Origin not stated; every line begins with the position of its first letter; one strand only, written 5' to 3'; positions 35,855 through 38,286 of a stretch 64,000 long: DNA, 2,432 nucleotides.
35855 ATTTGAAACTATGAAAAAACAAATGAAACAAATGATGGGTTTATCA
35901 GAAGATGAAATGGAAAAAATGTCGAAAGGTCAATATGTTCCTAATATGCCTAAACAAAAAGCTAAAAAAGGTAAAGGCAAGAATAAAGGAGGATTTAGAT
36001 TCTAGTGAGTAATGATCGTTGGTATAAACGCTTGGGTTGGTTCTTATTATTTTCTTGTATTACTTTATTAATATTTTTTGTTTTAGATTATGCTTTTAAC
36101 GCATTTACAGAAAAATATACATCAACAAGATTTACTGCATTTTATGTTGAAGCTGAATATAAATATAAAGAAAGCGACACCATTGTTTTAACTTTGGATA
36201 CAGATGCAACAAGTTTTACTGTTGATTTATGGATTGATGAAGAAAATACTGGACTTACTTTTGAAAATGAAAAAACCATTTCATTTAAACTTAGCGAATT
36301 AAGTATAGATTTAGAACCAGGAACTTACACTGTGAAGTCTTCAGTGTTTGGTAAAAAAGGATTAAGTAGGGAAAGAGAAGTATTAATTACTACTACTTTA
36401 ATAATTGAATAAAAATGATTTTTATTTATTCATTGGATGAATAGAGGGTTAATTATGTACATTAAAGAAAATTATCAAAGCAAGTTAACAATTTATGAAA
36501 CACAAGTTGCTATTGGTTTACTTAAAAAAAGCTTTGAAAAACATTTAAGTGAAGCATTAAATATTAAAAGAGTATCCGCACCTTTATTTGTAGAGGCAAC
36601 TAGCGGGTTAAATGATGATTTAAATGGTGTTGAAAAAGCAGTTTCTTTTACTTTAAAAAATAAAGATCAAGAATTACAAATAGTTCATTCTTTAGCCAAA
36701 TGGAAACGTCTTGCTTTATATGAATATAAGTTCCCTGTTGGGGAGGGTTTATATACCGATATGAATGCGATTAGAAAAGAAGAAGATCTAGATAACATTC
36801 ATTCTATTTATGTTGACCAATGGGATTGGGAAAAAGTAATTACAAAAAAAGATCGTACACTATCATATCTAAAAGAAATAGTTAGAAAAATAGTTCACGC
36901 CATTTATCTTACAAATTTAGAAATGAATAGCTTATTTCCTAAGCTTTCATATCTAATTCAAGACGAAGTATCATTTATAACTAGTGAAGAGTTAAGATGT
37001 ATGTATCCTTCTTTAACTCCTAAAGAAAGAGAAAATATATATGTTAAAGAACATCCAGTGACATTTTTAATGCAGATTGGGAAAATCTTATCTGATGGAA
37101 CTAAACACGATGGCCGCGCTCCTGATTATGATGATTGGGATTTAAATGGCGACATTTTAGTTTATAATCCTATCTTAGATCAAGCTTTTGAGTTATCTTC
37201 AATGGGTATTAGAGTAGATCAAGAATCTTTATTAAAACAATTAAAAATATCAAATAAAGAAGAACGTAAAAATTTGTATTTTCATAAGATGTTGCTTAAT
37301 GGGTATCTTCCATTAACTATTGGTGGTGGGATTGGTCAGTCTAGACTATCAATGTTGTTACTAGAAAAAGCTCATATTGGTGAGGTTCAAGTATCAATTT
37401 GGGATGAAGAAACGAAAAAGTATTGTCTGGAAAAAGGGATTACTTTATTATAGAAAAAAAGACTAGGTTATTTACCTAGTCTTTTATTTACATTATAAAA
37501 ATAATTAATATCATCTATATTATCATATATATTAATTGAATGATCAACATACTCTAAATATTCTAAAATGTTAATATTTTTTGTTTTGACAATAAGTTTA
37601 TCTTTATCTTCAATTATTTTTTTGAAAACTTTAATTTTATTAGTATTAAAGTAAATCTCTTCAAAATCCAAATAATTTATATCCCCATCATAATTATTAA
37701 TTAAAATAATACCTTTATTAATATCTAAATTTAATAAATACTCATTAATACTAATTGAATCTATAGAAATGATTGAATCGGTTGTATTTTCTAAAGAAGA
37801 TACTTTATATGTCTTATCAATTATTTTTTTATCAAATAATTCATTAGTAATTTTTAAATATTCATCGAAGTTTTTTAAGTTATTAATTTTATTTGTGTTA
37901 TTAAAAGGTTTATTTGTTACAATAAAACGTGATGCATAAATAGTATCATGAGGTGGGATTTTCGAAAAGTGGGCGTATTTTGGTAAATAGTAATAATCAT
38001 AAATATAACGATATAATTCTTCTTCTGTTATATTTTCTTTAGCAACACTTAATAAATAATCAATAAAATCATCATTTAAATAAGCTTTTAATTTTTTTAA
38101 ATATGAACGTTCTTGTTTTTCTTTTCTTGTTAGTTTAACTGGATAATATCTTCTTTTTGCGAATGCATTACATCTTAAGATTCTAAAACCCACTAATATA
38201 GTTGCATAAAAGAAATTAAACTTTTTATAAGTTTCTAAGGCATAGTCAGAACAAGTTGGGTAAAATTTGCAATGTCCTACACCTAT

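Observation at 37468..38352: YidD fused to a ~220-aa low-complexity C-terminal domain, divergent from ytfI-ytfJ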

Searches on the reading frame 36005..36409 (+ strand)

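Call 4: search_protein_families(library=pfam, proteins=[window:36005-36409:+], max_evalue=1)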
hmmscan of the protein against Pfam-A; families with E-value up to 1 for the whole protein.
window:36005-36409:+ (135 aa): 4 families
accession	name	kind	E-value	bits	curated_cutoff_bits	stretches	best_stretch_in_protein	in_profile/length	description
PF22875.4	Glu2-Pro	-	0.025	15.1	27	1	35-90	68-121/130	Glu2-Pro domain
PF06919.17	Phage_T4_Gp30_7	-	0.031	14.5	27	1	41-103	4-64/118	Phage Gp30.7 protein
PF06936.16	Selenoprotein_S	-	0.072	13.4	29.8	1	9-51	35-78/192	Selenoprotein S (SelS)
PF22352.2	K319L-like_PKD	-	0.099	13.1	27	1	76-129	33-83/84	K319L-like, PKD domain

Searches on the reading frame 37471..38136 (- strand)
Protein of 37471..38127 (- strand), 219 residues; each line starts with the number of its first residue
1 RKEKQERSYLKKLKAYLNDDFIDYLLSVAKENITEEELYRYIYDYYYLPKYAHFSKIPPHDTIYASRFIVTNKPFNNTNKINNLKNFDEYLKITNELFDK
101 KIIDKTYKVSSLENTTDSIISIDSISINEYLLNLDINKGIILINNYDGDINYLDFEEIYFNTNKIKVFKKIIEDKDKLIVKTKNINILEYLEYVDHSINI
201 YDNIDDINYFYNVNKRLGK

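Call 9: search_protein_families(library=pfam, proteins=[window:37471-38127:-], max_evalue=10)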
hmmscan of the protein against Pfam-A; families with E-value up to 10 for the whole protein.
seq(219 aa): 0 families

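Call 30: search_protein_representatives(alignment_id=A2)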
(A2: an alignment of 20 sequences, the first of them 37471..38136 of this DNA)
Query: 20 sequences, 219 profile positions. Proteins with E-value up to 0.001 (for the whole library): 6; up to 1e-10: 5; up to 1e-30: 5. The best 6 are listed.
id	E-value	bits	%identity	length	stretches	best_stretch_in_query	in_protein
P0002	2.0e-78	279.6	-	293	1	1-218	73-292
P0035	7.1e-62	225.4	-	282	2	1-217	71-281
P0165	1.5e-58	214.6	-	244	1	1-218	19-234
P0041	2.6e-57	210.5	-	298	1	1-218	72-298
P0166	2.2e-39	151.9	-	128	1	92-218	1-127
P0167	1.2e-05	41.5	-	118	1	1-35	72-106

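Call 41: predict_structure(alignment_id=A2)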
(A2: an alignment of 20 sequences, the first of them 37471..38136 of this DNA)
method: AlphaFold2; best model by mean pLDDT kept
length: 222 residues; sequences in the alignment: 20
mean_pLDDT: 91.6   pTM: 0.85
mean pLDDT of the five models: 91.6, 90.2, 89.7, 89.5, 87.0
residues with pLDDT >= 90: 160; 70-90: 55; 50-70: 7; < 50: 0
segments of 3 or more residues with pLDDT < 50: none
pLDDT, mean of each block of 10 residues (from residue 1): 93 95 94 95 96 92 87 83 79 98 96 95 90 89 95 94 91 95 91 93 91 89 59
secondary structure, 60 per line:
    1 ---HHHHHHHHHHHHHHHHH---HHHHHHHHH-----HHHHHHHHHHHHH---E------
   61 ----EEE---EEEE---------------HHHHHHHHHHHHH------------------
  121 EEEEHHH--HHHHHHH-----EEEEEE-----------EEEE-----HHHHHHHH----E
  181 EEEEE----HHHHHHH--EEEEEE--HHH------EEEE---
elements in order: H4-20 H24-32 H38-50 E65-67 E71-74 H90-102 E121-124 H130-136 E142-147 E159-162 H168-175 E180-185 H190-196 E199-204 E216-219

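Call 82: fold_search(model_id=the predicted structure, library=pdb)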
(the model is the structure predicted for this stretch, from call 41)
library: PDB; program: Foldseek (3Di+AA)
matches with E <= 10: 150; with E <= 0.001: 0
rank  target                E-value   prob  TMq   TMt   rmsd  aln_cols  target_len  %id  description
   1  4b75_A                4.3e-01  0.33  0.18  0.07   5.2        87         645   14  Discovery of an allosteric mechanism for the regulation of HCV NS3 protein function (released 2012-10-03)
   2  7egp_A                5.5e-01  0.23  0.24  0.09   5.8       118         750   14  The structure of SWI/SNF-nucleosome complex (released 2022-01-12)
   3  3oij_B                5.9e-01  0.05  0.14  0.14  12.8       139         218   14  Crystal structure of Saccharomyces Cerevisiae Nep1/Emg1 bound to S-adenosylhomocysteine and 2 molecules of cognate RNA (released 2010-12-01)
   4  5z3u_O                8.0e-01  0.23  0.26  0.12   5.5       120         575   15  Structure of Snf2-nucleosome complex at shl2 in ADP BeFx state (released 2019-05-22)
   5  9p1d_A                1.2e+00  0.11  0.21  0.06   9.1       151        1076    7  Cas1-Cas2/3 integrase bound to foreign dsDNA fragment (released 2025-10-22)
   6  5e4f_B                1.3e+00  0.28  0.21  0.12   3.8        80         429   15  The spring alpha-helix coordinates multiple modes of HCV NS3 helicase action (released 2016-05-18)
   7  8k22_A                1.5e+00  0.10  0.20  0.06   8.9       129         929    9  ICP1 Csy-dsDNA-Cas1-Cas2/3 complex (half form) (released 2024-07-17)
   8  9r68_I                1.5e+00  0.08  0.19  0.08   9.9       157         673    8  CPS secretion pathway Wza-Wzc_C1 (Conf 2) (released 2026-03-04)
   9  6p4o_E                1.5e+00  0.02  0.14  0.09  14.5       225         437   10  Complex of XPB helicase with Bax1 endonuclease from Sulfurisphaera tokodaii at 3.15 Angstroms resolution (released 2020-06-03)
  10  5wt1_A                1.7e+00  0.03  0.13  0.10  11.7       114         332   13  Pyrococcus abyssi methyltransferase PaTrm5a bound by SAH and cognate tRNA (released 2017-12-13)
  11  9htw_G                1.8e+00  0.13  0.21  0.36   7.1        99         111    8  Minor protein P7 dimer from transcribing particles of bacteriophage phi6 (released 2026-01-14)
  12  5fuw_A                1.9e+00  0.09  0.18  0.21   6.6       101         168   11  catalytic domain of Thymidine kinase from Trypanosoma brucei with dTMP or dThd (released 2016-07-27)
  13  6hzk_A                2.1e+00  0.11  0.17  0.12   7.4       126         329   10  Crystal structure of redox-inhibited phosphoribulokinase from Synechococcus sp. (strain PCC 6301) (released 2019-03-27)
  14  6dux_B                2.1e+00  0.07  0.14  0.09   7.5        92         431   10  2.25 Angstrom Resolution Crystal Structure of 6-phospho-alpha-glucosidase from Klebsiella pneumoniae in Complex with N (released 2018-07-04)
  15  4a92_A                2.2e+00  0.15  0.19  0.07   6.1        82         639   12  Full-length HCV NS3-4A protease-helicase in complex with a macrocyclic protease inhibitor. (released 2011-12-28)
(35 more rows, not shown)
